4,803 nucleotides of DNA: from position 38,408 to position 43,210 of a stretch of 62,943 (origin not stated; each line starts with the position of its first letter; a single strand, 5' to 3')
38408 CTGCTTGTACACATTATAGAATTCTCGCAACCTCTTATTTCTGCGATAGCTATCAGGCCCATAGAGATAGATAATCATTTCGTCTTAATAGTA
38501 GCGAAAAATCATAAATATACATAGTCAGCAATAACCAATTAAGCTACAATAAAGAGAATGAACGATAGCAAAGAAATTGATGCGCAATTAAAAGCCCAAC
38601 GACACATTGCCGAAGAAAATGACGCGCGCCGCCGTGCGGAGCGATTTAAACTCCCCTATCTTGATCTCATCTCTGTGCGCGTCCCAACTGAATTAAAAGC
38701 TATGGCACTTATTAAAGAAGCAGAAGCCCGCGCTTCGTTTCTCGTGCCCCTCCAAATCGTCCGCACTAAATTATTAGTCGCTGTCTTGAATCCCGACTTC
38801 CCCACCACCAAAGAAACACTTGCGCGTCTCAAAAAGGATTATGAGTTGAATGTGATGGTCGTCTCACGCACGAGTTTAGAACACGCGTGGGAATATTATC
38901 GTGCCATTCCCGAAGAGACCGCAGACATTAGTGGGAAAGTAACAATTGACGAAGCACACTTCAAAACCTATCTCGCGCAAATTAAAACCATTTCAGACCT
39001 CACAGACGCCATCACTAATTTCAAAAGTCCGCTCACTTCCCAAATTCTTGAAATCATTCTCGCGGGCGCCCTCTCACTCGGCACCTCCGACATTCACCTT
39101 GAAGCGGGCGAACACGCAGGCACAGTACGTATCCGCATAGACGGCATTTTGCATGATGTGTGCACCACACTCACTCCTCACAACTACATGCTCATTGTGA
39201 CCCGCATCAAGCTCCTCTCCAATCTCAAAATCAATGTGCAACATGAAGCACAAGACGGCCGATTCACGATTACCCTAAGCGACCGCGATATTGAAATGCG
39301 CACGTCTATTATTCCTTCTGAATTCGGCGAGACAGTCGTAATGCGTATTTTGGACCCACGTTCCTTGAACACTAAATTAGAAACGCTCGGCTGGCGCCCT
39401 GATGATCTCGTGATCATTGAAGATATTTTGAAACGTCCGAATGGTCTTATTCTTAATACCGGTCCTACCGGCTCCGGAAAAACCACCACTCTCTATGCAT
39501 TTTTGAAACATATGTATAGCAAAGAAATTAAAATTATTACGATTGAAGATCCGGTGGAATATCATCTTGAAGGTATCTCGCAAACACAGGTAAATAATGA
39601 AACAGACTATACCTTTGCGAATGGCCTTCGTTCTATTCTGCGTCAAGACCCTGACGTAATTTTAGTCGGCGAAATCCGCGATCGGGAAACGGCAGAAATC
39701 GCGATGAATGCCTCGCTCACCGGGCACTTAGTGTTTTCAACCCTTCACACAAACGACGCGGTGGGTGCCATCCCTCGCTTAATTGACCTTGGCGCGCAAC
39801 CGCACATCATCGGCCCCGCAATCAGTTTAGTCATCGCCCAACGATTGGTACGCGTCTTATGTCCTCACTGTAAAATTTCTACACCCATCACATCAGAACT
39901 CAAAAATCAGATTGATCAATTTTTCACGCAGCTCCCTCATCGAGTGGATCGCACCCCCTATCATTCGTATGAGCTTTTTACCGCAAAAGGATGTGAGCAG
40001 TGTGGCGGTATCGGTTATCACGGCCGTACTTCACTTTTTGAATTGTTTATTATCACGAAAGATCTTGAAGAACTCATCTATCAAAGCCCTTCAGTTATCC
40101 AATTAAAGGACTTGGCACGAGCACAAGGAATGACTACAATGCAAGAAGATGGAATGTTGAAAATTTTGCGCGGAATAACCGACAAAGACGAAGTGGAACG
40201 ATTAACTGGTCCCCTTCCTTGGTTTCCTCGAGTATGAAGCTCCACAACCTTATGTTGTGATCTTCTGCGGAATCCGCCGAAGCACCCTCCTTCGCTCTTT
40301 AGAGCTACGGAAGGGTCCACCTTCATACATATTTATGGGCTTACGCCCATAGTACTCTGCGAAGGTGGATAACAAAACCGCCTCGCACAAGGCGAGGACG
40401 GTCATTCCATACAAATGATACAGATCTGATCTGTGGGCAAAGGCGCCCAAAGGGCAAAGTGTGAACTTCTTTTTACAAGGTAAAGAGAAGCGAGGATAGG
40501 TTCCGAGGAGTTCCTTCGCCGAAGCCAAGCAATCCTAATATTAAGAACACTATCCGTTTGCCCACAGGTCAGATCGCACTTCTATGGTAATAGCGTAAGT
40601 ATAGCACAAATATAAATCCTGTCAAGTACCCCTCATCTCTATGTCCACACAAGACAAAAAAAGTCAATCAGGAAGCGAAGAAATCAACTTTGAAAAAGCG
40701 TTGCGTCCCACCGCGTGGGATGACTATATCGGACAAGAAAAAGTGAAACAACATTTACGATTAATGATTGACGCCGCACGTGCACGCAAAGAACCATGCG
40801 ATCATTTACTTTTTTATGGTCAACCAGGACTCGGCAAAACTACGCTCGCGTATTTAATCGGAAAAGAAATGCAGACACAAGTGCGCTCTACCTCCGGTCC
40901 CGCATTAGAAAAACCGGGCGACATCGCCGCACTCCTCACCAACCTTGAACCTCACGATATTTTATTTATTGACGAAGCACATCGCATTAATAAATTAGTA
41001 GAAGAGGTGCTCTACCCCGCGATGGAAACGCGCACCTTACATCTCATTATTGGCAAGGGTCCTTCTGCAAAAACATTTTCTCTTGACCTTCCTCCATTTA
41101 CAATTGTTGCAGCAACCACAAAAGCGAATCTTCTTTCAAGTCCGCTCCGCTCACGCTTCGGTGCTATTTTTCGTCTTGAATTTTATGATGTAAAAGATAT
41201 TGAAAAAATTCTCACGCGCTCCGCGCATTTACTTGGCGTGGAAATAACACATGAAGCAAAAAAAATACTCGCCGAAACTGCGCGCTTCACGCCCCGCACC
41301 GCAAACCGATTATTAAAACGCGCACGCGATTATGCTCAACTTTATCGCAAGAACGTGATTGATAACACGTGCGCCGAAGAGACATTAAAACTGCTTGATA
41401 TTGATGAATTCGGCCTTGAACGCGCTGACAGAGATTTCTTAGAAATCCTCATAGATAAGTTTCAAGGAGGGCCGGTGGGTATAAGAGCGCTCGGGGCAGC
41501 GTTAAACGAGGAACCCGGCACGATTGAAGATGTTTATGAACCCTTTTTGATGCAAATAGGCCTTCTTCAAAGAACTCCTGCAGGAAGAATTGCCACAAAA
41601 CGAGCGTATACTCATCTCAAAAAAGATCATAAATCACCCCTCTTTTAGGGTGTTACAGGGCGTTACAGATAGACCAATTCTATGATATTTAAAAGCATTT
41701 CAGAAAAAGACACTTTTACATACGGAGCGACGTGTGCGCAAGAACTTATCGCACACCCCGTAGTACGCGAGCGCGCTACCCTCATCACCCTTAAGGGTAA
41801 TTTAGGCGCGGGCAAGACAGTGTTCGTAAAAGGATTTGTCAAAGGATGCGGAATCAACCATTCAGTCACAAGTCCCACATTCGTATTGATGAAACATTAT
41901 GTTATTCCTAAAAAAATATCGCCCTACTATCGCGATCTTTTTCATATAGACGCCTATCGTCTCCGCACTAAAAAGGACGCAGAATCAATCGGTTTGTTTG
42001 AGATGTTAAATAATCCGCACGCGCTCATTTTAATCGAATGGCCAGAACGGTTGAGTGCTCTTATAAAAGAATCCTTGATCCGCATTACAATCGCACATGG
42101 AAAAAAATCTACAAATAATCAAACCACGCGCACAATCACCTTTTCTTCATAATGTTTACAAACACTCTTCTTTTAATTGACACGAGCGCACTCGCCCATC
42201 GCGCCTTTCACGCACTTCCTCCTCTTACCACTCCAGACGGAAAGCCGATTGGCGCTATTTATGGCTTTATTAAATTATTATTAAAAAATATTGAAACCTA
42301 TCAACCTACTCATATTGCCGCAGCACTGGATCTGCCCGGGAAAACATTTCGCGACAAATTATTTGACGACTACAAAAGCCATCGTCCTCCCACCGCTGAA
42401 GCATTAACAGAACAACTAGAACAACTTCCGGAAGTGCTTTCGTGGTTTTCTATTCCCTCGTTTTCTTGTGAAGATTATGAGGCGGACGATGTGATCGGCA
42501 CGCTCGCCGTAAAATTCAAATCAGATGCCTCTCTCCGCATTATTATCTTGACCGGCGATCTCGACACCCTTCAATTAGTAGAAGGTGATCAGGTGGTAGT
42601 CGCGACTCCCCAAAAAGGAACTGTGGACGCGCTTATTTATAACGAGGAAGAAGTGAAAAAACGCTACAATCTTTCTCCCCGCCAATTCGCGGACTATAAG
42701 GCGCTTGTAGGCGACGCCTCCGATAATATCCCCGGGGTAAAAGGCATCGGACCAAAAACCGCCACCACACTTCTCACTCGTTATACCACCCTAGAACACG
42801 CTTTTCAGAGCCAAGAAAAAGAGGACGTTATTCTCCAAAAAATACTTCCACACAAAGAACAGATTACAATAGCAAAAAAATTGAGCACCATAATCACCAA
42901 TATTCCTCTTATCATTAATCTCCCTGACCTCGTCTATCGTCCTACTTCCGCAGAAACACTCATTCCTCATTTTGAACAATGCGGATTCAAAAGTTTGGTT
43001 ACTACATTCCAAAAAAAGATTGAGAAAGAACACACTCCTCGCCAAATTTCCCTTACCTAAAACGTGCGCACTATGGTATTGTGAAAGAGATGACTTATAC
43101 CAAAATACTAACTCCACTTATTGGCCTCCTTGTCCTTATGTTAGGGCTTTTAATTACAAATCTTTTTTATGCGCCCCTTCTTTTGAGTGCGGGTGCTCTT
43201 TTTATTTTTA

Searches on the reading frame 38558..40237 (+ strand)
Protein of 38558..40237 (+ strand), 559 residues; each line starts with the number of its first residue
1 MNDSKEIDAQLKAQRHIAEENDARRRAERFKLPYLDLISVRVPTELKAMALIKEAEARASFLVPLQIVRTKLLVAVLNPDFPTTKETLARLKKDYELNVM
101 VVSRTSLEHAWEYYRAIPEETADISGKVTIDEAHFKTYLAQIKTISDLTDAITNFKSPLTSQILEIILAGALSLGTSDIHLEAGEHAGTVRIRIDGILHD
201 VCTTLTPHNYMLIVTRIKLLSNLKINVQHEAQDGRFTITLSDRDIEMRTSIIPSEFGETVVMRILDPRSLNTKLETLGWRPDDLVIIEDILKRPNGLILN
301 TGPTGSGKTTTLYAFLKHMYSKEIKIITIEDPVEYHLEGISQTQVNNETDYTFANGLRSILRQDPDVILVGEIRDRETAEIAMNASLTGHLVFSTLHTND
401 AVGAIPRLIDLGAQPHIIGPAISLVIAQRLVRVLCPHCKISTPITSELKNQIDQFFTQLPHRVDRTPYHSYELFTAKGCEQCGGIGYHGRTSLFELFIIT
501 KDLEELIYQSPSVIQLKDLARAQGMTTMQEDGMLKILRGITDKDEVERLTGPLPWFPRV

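Call 21: search_protein_families(library=pfam, proteins=[window:38558-40237:+], max_evalue=0.00001)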
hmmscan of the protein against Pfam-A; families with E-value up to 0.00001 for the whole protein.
window:38558-40237:+ (559 aa): 2 families
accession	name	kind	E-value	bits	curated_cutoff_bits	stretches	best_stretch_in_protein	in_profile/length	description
PF00437.27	T2SSE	-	2.3e-115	385.7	24.9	1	161-548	10-370/370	Type II/IV secretion system protein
PF05157.20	MshEN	-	3.1e-07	30.7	23.1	1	30-116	1-85/90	MshEN domain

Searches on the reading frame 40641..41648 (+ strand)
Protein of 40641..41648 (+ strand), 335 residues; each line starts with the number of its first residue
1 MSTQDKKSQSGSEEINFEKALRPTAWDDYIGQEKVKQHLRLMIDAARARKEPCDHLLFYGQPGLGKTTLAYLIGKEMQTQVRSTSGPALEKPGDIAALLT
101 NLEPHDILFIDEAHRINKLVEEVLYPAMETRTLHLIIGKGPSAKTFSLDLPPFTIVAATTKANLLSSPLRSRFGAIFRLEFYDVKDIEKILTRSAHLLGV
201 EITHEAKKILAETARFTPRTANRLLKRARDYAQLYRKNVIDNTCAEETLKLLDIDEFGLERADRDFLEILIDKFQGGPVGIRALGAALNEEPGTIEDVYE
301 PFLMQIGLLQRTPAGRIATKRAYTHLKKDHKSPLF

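Call 53: search_protein_families(library=pfam, proteins=[window:40641-41648:+], max_evalue=0.0001)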
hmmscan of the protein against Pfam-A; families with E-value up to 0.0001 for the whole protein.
window:40641-41648:+ (335 aa): 5 families
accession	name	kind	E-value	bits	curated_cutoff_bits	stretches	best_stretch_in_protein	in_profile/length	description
PF05496.18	RuvB_N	-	9.5e-70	233.9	27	1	21-179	1-159/159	Holliday junction DNA helicase RuvB P-loop domain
PF05491.19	RuvB_C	-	2.5e-23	82.3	24.7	1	256-327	1-72/72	RuvB C-terminal winged helix domain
PF17864.7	AAA_lid_4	-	1.5e-22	79.6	27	1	182-255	1-74/74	RuvB AAA lid domain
PF00004.35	AAA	-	1.5e-18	68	21.2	1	56-179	1-129/131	ATPase family associated with various cellular activities (AAA)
PF07728.20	AAA_5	-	2.2e-08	34.6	22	1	55-173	1-139/139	AAA domain (dynein-related subfamily)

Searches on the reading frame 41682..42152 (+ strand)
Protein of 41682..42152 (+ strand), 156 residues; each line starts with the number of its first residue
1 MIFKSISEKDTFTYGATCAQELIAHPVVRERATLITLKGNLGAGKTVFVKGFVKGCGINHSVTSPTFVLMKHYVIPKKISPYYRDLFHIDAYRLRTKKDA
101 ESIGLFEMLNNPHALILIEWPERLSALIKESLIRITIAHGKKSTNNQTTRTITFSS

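Call 53: search_protein_families(library=pfam, proteins=[window:41682-42152:+], max_evalue=0.0001)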
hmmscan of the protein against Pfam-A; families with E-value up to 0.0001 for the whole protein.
window:41682-42152:+ (156 aa): 1 family
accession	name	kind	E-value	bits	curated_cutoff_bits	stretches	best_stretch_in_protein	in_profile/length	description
PF02367.23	TsaE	-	6.9e-32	110.5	26.6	1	8-143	4-124/128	Threonylcarbamoyl adenosine biosynthesis protein TsaE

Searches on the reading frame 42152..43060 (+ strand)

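Call 53: search_protein_families(library=pfam, proteins=[window:42152-43060:+], max_evalue=0.0001)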
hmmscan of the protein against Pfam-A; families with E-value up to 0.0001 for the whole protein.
window:42152-43060:+ (302 aa): 2 families
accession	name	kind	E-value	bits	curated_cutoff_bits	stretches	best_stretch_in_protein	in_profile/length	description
PF02739.22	5_3_exonuc_N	-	1e-49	168.8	34.3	1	5-172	1-163/164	5'-3' exonuclease, N-terminal resolvase-like domain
PF01367.25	5_3_exonuc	-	1.4e-26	93.2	40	1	175-266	2-95/97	5'-3' exonuclease, C-terminal SAM fold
